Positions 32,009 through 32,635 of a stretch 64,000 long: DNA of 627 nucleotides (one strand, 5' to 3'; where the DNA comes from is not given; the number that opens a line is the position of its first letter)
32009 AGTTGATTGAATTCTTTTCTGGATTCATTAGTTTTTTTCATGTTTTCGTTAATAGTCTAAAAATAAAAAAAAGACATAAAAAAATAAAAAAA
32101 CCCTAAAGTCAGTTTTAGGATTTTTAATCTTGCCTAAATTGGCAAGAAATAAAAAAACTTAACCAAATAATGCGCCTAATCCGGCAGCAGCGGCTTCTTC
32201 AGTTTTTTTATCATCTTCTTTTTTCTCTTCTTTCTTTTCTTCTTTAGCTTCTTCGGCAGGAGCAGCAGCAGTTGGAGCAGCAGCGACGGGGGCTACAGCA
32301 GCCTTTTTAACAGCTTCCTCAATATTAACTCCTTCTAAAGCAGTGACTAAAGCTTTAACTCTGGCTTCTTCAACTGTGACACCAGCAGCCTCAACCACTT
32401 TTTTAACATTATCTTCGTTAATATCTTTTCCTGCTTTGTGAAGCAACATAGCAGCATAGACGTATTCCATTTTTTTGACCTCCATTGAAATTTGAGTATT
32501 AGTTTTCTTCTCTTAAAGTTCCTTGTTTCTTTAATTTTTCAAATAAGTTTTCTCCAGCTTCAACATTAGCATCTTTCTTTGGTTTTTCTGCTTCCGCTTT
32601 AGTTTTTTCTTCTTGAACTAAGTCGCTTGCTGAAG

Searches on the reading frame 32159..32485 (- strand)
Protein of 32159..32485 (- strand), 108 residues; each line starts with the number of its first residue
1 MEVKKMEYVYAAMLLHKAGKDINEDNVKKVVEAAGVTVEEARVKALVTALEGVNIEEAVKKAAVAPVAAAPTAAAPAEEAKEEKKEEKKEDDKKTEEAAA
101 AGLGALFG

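Call 50: search_protein_families(library=pfam, proteins=[window:32159-32485:-], max_evalue=0.001)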
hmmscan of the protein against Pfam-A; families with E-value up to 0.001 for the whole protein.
window:32159-32485:- (108 aa): 1 family
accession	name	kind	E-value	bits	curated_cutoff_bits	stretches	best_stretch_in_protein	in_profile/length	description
PF00428.24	Ribosomal_60s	-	4.4e-17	62.8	28.1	1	22-107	2-88/88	60s Acidic ribosomal protein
